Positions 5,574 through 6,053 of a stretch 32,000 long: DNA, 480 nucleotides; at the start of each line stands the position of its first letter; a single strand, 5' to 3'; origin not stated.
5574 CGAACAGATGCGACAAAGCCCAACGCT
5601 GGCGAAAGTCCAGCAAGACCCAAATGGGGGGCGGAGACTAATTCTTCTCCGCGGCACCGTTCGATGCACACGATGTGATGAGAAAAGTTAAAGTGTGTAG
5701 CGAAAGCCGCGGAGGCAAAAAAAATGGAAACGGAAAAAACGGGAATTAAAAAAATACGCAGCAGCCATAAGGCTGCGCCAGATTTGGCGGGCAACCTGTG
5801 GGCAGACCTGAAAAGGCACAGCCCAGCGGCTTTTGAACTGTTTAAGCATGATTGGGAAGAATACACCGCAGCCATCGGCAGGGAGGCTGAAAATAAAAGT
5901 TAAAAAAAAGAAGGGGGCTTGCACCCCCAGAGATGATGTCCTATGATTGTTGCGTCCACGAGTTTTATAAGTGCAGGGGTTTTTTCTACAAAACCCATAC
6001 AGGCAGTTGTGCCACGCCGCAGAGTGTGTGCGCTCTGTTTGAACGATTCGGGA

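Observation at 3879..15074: About 11 kb integrated element at tRNA-Arg(GCG): integrase, SF3-like Rep and a nine-gene envelope/secretome operon, with no recognisable capsid genes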

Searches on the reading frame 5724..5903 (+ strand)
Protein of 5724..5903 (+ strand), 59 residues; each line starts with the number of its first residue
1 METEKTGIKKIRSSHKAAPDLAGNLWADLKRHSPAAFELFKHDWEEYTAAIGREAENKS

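Call 33: search_protein_families(library=pfam, max_evalue=0.1, proteins=[window:5724-5903:+])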
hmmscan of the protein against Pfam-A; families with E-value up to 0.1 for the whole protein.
window:5724-5903:+ (59 aa): 1 family
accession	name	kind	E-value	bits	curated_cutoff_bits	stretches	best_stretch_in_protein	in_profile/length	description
PF19086.5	Terpene_syn_C_2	-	0.012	15.8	23.7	1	22-58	55-92/199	Terpene synthase family 2, C-terminal metal binding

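Call 72: search_protein_families(library=pfam, max_evalue=5, proteins=[window:5724-5903:+])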
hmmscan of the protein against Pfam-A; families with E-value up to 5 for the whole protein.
window:5724-5903:+ (59 aa): 1 family
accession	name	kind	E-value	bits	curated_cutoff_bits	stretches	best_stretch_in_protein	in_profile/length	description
PF19086.5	Terpene_syn_C_2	-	0.012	15.8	23.7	1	22-58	55-92/199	Terpene synthase family 2, C-terminal metal binding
